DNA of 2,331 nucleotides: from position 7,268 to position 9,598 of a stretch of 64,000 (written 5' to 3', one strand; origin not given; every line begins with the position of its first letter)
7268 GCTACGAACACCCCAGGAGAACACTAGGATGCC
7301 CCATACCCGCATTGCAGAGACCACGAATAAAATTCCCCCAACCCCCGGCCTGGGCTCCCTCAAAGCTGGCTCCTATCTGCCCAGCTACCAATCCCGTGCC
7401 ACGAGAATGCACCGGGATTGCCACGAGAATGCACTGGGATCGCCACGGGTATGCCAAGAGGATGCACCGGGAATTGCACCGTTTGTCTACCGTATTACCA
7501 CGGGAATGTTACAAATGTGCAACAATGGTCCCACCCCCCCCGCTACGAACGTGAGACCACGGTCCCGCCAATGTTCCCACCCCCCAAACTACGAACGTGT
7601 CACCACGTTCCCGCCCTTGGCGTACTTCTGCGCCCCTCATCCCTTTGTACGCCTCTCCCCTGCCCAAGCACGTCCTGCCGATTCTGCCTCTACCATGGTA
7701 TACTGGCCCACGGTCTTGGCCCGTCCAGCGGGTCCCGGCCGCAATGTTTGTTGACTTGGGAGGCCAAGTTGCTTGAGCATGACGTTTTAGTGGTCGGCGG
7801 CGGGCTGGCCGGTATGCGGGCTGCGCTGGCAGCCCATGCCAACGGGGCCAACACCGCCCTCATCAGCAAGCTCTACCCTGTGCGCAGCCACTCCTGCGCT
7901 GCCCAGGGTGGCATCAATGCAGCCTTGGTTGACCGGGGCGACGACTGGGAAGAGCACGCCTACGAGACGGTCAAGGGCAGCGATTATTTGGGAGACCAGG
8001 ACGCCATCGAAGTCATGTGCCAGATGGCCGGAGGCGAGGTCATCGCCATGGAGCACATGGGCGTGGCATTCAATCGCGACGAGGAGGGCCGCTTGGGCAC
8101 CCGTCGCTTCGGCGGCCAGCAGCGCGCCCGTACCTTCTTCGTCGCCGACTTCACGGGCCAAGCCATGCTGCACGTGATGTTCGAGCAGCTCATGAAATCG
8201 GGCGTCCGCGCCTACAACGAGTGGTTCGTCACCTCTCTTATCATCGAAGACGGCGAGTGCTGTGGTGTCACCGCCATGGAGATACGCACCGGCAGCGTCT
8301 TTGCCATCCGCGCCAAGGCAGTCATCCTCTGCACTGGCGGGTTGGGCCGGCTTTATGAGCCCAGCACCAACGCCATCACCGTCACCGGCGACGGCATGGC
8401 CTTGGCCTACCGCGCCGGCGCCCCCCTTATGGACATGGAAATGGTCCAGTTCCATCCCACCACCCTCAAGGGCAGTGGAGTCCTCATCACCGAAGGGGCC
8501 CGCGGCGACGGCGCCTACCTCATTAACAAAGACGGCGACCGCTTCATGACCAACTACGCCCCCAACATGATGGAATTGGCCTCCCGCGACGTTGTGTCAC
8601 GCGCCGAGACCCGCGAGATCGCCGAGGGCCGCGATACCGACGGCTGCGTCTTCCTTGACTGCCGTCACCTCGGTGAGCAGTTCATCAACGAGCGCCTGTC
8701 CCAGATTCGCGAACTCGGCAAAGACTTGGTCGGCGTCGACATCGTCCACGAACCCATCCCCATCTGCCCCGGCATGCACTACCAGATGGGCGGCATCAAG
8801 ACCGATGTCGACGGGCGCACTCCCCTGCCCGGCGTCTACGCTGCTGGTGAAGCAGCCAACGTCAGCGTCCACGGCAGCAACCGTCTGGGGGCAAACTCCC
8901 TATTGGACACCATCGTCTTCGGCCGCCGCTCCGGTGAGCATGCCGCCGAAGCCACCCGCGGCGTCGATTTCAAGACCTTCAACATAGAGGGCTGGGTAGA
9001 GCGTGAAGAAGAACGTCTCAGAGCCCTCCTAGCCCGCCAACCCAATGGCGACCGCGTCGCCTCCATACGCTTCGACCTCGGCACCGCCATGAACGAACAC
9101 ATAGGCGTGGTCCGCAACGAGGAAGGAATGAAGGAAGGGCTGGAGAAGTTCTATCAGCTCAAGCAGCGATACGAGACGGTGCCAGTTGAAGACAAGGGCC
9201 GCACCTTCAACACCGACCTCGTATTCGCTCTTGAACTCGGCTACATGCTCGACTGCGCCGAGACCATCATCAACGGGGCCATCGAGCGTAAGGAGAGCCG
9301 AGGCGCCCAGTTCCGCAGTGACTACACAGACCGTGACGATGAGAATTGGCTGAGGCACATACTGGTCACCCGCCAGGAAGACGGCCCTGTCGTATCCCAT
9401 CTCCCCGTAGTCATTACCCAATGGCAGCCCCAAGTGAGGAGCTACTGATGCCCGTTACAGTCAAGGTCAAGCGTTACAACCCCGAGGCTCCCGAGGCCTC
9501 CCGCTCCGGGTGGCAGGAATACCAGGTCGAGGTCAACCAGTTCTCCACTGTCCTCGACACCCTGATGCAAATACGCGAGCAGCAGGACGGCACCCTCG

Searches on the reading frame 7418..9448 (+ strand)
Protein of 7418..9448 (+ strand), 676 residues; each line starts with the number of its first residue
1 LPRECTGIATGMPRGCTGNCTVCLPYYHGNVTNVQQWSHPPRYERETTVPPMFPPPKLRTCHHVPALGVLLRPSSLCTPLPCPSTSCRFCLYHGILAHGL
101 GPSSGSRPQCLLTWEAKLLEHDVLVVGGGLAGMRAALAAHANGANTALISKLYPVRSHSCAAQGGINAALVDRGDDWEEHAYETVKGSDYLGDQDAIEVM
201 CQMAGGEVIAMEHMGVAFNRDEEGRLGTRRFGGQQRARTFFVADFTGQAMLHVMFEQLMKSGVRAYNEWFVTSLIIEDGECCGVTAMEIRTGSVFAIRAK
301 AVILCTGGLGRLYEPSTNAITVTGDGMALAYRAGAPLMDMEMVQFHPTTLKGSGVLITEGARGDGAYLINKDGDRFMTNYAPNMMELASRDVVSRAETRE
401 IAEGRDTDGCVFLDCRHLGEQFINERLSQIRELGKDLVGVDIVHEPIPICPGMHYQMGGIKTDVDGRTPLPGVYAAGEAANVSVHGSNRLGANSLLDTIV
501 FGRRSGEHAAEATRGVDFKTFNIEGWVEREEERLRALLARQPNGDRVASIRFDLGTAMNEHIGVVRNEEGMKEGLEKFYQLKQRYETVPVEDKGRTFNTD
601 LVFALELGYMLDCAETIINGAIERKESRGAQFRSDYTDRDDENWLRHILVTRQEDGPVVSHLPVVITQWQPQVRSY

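Call 13: search_protein_families(library=pfam, proteins=[window:7418-9448:+], max_evalue=0.0001)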
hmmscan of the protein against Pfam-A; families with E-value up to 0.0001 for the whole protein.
window:7418-9448:+ (676 aa): 7 families
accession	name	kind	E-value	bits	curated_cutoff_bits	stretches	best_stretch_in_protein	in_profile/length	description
PF00890.30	FAD_binding_2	-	7.6e-112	375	20.4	1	122-495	1-414/414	FAD binding domain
PF02910.25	Succ_DH_flav_C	-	2.4e-41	141.2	20.8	1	553-676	3-130/130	Fumarate reductase flavoprotein C-term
PF07992.20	Pyr_redox_2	-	6.1e-10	39.4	26.1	1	121-308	1-109/291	Pyridine nucleotide-disulphide oxidoreductase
PF12831.13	FAD_oxidored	-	4.2e-09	36.6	27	1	122-151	1-30/416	FAD dependent oxidoreductase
PF01266.30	DAO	-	2.4e-08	34.3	27.9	1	122-359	1-259/353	FAD dependent oxidoreductase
PF03486.20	HI0933_like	-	4.1e-08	33.4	50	0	239-483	100-223/244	HI0933-like protein Rossmann domain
PF01134.28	GIDA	-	1.7e-05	24.5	22.1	1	122-160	1-40/391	Glucose inhibited division protein A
